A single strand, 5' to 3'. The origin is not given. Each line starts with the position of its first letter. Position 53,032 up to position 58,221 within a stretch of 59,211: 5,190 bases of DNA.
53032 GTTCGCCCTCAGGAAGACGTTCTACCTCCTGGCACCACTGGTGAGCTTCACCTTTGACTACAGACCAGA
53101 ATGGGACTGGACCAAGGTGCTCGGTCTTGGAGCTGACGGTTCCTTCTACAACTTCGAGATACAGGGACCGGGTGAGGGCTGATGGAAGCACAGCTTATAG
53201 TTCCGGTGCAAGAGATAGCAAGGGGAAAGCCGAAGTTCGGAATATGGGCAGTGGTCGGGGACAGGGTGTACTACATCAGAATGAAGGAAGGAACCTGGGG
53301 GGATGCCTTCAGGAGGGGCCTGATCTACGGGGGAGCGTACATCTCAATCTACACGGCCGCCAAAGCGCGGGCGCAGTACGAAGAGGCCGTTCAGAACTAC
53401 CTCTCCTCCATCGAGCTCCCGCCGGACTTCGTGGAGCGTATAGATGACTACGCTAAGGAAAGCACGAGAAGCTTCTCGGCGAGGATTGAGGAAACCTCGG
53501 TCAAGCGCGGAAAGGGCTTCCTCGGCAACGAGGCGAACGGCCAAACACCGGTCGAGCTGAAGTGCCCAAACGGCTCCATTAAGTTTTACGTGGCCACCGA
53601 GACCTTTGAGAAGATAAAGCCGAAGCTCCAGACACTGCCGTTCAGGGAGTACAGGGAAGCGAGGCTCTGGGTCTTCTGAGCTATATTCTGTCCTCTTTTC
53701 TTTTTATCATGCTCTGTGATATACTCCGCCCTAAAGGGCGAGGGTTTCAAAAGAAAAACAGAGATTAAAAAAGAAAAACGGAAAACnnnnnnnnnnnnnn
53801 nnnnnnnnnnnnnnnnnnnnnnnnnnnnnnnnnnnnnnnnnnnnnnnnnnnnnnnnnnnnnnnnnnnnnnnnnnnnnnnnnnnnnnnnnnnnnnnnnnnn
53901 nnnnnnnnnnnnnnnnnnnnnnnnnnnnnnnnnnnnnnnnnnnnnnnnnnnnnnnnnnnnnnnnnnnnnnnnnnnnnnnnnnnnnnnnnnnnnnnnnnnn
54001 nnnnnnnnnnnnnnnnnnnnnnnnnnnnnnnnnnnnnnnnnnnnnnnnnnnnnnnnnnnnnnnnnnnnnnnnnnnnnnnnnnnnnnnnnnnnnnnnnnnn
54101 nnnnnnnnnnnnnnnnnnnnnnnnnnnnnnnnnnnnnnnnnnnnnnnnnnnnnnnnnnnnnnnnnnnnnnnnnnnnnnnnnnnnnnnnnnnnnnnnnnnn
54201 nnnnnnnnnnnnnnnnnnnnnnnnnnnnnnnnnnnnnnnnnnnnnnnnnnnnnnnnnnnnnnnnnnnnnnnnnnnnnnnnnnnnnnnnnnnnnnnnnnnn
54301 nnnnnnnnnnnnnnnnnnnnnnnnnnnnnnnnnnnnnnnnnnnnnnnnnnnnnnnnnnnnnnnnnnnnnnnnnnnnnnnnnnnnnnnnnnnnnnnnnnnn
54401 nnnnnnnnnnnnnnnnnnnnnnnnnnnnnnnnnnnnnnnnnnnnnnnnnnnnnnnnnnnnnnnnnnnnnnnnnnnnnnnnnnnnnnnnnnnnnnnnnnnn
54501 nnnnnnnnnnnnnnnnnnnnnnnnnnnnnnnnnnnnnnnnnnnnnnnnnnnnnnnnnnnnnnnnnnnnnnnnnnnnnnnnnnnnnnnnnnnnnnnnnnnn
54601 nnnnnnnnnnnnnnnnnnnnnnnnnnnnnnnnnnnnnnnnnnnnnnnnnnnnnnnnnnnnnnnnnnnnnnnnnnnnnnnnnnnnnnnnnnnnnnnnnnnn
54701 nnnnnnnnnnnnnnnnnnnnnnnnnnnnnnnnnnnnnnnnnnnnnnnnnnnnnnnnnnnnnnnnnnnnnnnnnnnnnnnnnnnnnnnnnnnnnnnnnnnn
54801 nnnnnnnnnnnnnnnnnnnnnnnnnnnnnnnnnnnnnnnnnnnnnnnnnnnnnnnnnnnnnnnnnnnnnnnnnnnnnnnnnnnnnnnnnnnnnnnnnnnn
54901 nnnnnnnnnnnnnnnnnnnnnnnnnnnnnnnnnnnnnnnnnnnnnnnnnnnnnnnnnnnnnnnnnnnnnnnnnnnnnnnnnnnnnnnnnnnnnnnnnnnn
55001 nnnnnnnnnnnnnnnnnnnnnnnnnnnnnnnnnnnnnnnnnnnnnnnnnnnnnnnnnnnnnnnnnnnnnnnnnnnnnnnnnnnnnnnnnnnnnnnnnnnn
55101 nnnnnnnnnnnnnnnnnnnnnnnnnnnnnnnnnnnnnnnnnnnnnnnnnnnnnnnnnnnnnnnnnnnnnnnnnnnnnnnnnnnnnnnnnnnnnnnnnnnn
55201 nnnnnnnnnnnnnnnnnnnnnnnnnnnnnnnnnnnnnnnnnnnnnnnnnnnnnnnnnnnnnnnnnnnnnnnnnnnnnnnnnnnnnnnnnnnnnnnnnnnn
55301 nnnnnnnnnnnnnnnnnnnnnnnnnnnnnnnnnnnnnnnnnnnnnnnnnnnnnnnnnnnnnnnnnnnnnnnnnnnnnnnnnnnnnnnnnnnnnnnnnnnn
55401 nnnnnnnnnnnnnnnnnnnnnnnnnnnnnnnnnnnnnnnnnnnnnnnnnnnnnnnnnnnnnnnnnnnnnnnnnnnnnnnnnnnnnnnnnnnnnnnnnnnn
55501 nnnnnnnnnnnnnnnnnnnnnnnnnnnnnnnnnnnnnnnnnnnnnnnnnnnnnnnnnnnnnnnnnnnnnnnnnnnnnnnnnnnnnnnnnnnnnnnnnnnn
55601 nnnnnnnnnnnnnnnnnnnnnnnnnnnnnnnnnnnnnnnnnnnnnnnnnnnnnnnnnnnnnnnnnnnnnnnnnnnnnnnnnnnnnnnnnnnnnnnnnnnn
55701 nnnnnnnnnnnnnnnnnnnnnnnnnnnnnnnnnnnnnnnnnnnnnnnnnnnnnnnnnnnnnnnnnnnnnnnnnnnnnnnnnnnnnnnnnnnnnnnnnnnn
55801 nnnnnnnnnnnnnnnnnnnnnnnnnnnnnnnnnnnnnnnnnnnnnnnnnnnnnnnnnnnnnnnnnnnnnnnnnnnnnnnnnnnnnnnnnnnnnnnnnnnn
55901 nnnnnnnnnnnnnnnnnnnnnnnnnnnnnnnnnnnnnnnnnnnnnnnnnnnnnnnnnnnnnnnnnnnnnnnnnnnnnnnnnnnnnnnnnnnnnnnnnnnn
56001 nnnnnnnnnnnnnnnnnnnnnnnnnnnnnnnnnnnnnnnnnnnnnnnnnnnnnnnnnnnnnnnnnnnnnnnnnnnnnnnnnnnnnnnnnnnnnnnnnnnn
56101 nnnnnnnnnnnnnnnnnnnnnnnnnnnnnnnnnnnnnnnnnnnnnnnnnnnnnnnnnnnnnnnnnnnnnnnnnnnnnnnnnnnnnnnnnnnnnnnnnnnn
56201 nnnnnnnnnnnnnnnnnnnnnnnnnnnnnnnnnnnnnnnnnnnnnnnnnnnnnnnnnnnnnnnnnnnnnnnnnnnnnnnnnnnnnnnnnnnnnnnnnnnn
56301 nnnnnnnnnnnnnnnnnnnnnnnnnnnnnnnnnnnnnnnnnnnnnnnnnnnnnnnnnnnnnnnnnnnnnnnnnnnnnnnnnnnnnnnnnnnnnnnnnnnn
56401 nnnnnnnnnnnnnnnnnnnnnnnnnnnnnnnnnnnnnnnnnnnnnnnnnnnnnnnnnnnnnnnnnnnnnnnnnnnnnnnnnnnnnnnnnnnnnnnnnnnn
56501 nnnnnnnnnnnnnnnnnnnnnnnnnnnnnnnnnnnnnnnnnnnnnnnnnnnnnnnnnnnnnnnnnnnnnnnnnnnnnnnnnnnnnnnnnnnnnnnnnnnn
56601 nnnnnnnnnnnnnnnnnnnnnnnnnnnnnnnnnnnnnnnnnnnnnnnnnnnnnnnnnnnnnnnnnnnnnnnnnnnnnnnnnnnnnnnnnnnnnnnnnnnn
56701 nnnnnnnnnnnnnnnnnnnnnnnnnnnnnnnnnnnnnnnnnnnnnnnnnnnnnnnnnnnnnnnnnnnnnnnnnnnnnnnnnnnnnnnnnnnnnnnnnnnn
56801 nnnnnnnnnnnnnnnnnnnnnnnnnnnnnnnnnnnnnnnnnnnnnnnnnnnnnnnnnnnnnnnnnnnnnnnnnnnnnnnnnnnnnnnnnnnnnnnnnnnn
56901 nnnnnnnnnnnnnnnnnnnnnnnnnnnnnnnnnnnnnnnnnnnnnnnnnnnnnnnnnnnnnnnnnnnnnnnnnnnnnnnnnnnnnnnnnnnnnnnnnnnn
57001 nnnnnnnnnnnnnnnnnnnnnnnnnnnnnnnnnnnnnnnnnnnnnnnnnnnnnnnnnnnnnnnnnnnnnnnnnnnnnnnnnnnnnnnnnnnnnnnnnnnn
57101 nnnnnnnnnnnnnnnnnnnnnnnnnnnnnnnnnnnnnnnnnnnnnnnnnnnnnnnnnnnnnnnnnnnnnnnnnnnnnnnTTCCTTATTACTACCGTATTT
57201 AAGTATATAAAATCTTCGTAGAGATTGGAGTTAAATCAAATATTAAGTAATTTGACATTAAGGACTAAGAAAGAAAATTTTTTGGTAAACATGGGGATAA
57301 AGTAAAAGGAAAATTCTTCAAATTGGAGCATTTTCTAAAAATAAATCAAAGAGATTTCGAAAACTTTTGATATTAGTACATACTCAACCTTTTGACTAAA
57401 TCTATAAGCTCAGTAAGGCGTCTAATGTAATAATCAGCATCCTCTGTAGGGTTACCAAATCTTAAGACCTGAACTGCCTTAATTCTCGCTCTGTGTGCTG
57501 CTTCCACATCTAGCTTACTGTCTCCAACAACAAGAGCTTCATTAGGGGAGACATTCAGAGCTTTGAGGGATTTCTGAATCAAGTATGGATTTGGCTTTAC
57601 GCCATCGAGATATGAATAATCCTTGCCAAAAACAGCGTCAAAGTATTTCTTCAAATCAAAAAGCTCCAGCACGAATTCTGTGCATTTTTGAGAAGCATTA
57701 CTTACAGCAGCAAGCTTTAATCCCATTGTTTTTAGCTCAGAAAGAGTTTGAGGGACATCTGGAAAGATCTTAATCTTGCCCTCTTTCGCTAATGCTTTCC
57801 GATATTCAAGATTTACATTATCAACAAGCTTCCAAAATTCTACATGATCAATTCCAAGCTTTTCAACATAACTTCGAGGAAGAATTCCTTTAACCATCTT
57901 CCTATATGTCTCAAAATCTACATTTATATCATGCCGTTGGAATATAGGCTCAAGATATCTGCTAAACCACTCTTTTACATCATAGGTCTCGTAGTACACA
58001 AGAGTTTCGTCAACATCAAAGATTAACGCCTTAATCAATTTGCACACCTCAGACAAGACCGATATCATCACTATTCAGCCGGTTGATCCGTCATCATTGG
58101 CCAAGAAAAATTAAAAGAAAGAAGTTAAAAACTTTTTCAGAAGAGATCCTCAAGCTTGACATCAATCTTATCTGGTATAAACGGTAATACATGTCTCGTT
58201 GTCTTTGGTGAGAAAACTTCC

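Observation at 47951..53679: A GC-rich island of about 5.7 kb encoding three surface or secreted proteins, in a low-GC genome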

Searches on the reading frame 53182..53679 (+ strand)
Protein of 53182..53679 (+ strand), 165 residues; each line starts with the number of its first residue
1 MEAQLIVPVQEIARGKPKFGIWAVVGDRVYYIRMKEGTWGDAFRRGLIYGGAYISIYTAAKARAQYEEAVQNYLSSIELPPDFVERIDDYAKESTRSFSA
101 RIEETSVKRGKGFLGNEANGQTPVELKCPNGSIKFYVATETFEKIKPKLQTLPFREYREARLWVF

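Call 4: search_protein_families(library=pfam, proteins=[window:53182-53679:+], max_evalue=0.01)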
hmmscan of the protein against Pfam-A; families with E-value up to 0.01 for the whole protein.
window:53182-53679:+ (165 aa): 0 families

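Call 14: find_homologous_proteins(query=window:53182-53679:+)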
Query window:53182-53679:+ (165 aa): 9 proteins with E <= 0.001 among 42 candidates.
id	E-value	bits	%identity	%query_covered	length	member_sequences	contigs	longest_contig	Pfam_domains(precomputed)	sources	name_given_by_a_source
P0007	3.5e-105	367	100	100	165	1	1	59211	-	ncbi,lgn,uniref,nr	ncbi:MAG: hypothetical protein H0Z18_08885 [Thermococcus sp.]|uniref:hypothetical protein n=1 Tax=Th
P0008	2.9e-95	335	91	100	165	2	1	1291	-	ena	-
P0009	4.6e-93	328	86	100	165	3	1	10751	-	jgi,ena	-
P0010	1.5e-92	326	85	100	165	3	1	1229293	-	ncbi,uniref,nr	ncbi:hypothetical protein [Thermococcus sp. 9N3]|uniref:hypothetical protein n=1 Tax=Thermococcus sp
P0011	1.7e-92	326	87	100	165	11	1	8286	-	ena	-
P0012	1.2e-83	297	79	100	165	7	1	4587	-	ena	-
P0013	3.0e-52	195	55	98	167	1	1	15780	-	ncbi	ncbi:hypothetical protein [Thermococcus sp.]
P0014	1.2e-49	187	54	100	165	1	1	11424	-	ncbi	ncbi:hypothetical protein [Thermococcus sp.]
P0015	1.8e-29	121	73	47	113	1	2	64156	-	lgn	-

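Call 20: find_related_loci(query=window:53182-53679:+, collection=genome_contigs, flank=10000)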
Query window:53182-53679:+ (165 aa) in genome_contigs; peptide patterns used: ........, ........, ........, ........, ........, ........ (x = any residue, [..] = any of these).
250 stretches matched a pattern; 3 encode a relative of the query (tblastn E <= 1e-3); 3 distinct loci.
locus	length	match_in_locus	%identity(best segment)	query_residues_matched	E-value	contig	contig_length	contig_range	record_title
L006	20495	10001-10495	88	1-165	2e-99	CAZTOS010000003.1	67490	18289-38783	MAG TPA_asm: uncultured Thermococci archaeon isolate SRP141559_co1_254 genome assembly, contig: NODE_85_length_67490_cov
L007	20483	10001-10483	86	1-161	1e-94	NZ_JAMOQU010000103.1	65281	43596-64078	MAG: Thermococcus sp. isolate 4561-380_maxbin2_scaf2bin.010 4561-380_scaffold_65_c1, whole genome shotgun sequence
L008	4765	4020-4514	78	1-165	2e-88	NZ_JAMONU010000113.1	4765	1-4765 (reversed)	MAG: Thermococcus sp. isolate 4281-140_metabat2_scaf2bin.063 4281-140_scaffold_3246_c2, whole genome shotgun sequence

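Call 47: search_protein_families(library=ncbifam, proteins=[window:53182-53679:+], max_evalue=0.01)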
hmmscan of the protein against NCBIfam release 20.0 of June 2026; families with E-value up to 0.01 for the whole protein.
window:53182-53679:+ (165 aa): 0 families

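Call 49: predict_structure(alignment_id=A2)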
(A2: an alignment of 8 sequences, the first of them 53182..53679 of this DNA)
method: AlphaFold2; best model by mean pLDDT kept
length: 165 residues; sequences in the alignment: 8
mean_pLDDT: 63.6   pTM: 0.67
mean pLDDT of the five models: 63.6, 63.5, 61.2, 59.3, 48.3
residues with pLDDT >= 90: 0; 70-90: 79; 50-70: 47; < 50: 39
segments of 3 or more residues with pLDDT < 50: 38-61, 151-165
pLDDT, mean of each block of 10 residues (from residue 1): 69 67 82 64 36 32 58 63 80 84 78 58 81 80 66 39 26
secondary structure, 60 per line:
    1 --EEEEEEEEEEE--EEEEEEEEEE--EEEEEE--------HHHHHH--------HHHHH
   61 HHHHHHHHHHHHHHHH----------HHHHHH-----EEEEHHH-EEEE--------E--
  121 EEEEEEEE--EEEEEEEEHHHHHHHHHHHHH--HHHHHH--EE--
elements in order: E3-13 E16-25 E28-33 H42-47 H56-76 H87-92 E98-101 E106-109 E121-128 E131-138 H139-151 H154-159

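Call 53: fold_search(model_id=the predicted structure, library=pdb)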
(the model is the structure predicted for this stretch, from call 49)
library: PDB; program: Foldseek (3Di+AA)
matches with E <= 10: 651; with E <= 0.001: 0
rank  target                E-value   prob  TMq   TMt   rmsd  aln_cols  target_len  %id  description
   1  4tyz_A                9.9e-03  1.00  0.41  0.58   3.8       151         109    6  Crystal structure of the C-terminal domain of an unknown protein from Leishmania infantum (released 2014-08-06)
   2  4w4j_A                2.5e-02  0.14  0.16  0.12  19.7       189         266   12  Crystal structure of EspG3 from the ESX-3 type VII secretion system of M. smegmatis (released 2014-10-01)
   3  5d3x_A                3.0e-02  0.96  0.36  0.39   8.6       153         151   12  Crystal Structure of the P-Rex1 PH domain with Inositol-(1,3,4,5)-Tetrakisphosphate Bound (released 2016-04-20)
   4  1mi1_A                4.3e-02  0.98  0.41  0.18   7.8       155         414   15  Crystal Structure of the PH-BEACH Domain of Human Neurobeachin (released 2002-09-27)
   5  6yyf_A                4.8e-02  0.93  0.41  0.43   6.7       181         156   10  Crystal Structure of 5-chloroindoline-2,3-dione covalently bound to the PH domain of Bruton's tyrosine kinase mutant R (released 2021-05-12)
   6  4w4j_B                4.8e-02  0.11  0.16  0.12  19.5       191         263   14  Crystal structure of EspG3 from the ESX-3 type VII secretion system of M. smegmatis (released 2014-10-01)
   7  6yyg_B                5.1e-02  0.95  0.44  0.47   7.8       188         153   10  Crystal Structure of 5-(trifluoromethoxy)indoline-2,3-dione covalently bound to the PH domain of Bruton's tyrosine kin (released 2021-05-12)
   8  4rcl_B                5.1e-02  0.09  0.16  0.13  19.4       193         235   14  Structure of EspG3 chaperone from the type VII (ESX-3) secretion system, space group P43212 (released 2015-09-16)
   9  1mi1_B                5.4e-02  0.95  0.42  0.19  10.1       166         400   15  Crystal Structure of the PH-BEACH Domain of Human Neurobeachin (released 2002-09-27)
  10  6tuh_C                5.7e-02  0.96  0.44  0.49   9.3       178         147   10  PH domain of Bruton's tyrosine kinase bound to compound 1 (released 2020-11-25)
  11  6tse_B                5.7e-02  0.96  0.44  0.46   8.3       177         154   10  Crystal Structure of 1-methylindoline-2,3-dione covalently bound to the PH domain of Bruton's tyrosine kinase mutant R (released 2020-11-25)
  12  8qqf_C                6.0e-02  0.96  0.39  0.51   5.2       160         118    8  TBC1D23 PH domain complexed with STX16 TLY motif (released 2024-04-10)
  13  5d3y_A                6.0e-02  0.92  0.40  0.46   7.8       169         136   11  Crystal Structure of the P-Rex1 PH domain with Inositol-(1,3,4,5)-Tetrakisphosphate Bound (released 2016-04-20)
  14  6hxv_A                6.0e-02  0.15  0.20  0.20  15.2       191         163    9  Crystal structure of the head and coiled-coil domains of zebrafish CCDC61 (F129E/D130A) (released 2020-04-29)
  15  6tvn_B                6.4e-02  0.98  0.45  0.49   4.3       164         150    8  Crystal Structure of 5-bromoindoline-2,3-dione covalently bound to the PH domain of Bruton's tyrosine kinase (released 2020-11-25)
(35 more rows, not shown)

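Call 60: search_solved_structures(query=A2, max_evalue=1)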
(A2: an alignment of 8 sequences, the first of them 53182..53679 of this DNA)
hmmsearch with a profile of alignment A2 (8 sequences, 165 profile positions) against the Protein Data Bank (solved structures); distinct sequences matched with E-value up to 1: 19.
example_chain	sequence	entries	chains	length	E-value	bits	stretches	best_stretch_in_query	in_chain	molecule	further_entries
7obi_A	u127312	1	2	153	0.0069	19.6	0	61-90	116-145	CTPR-rv4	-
1w3b_A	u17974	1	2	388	0.025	17.8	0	42-85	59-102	UDP-N-ACETYLGLUCOSAMINE--PEPTIDE N-ACETYLGLUCOSAMINYLTRANSFERASE 110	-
6eou_A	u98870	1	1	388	0.066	16.4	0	42-85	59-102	UDP-N-acetylglucosamine--peptide N-acetylglucosaminyltransferase 110 kDa subunit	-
7yea_A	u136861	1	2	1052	0.33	14.2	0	42-85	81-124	UDP-N-acetylglucosamine--peptide N-acetylglucosaminyltransferase 110 kDa subunit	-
7yeh_B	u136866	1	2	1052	0.33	14.1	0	42-85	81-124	UDP-N-acetylglucosamine--peptide N-acetylglucosaminyltransferase 110 kDa subunit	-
7ntf_A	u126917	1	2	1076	0.36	14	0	42-85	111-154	Isoform 1 of UDP-N-acetylglucosamine--peptide N-acetylglucosaminyltransferase 110 kDa subu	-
3etq_A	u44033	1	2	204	0.43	13.8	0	63-97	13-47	Potassium/sodium hyperpolarization-activated cyclic nucleotide-gated channel 2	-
6vfj_B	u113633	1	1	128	0.46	13.7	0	38-85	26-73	I53_dn5B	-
5hrz_A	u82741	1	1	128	0.46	13.7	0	56-85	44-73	TPR domain protein 1na0C3_3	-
6v8e_A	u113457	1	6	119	0.47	13.7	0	38-85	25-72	Designed protein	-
6vl6_A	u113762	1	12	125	0.68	13.2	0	56-85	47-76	T33_dn2A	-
6vfh_A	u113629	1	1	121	0.69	13.1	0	38-86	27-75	T33_dn10A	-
3ffq_A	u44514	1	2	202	0.76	13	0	60-97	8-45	Potassium/sodium hyperpolarization-activated cyclic nucleotide-gated channel 2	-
1q3e_A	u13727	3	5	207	0.78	13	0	60-97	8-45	Potassium/sodium hyperpolarization-activated cyclic nucleotide-gated channel 2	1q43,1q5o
3u10_A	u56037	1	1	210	0.86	12.8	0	61-97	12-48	Potassium/sodium hyperpolarization-activated cyclic nucleotide-gated channel 2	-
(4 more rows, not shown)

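Call 81: find_related_loci(query=A2, collection=viral_contigs, flank=8000)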
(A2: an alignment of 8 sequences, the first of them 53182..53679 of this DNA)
Query A2 (165 aa) in viral_contigs; peptide patterns used: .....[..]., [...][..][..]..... (x = any residue, [..] = any of these).
41 stretches matched a pattern, but none encodes a relative of the query by tblastn (E <= 1e-3).

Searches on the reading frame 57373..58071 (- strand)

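Call 67: search_protein_families(library=pfam, proteins=[window:57373-58071:-], max_evalue=0.001)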
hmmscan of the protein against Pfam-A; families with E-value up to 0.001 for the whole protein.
window:57373-58071:- (232 aa): 5 families
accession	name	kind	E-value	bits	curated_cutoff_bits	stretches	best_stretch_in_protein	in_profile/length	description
PF13419.12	HAD_2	-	9.2e-28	98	23.8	1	16-202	1-178/178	Haloacid dehalogenase-like hydrolase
PF00702.32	Hydrolase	-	3.6e-26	93.2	26.4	1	13-195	1-190/191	haloacid dehalogenase-like hydrolase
PF13242.12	Hydrolase_like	-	2.5e-08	34.2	22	1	159-211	4-57/75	HAD-hyrolase-like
PF12710.13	HAD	-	3.5e-07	31.3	27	1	17-192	2-188/189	haloacid dehalogenase-like hydrolase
PF03031.24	NIF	-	0.00025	21.2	21.8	0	14-205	1-134/160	NLI interacting factor-like phosphatase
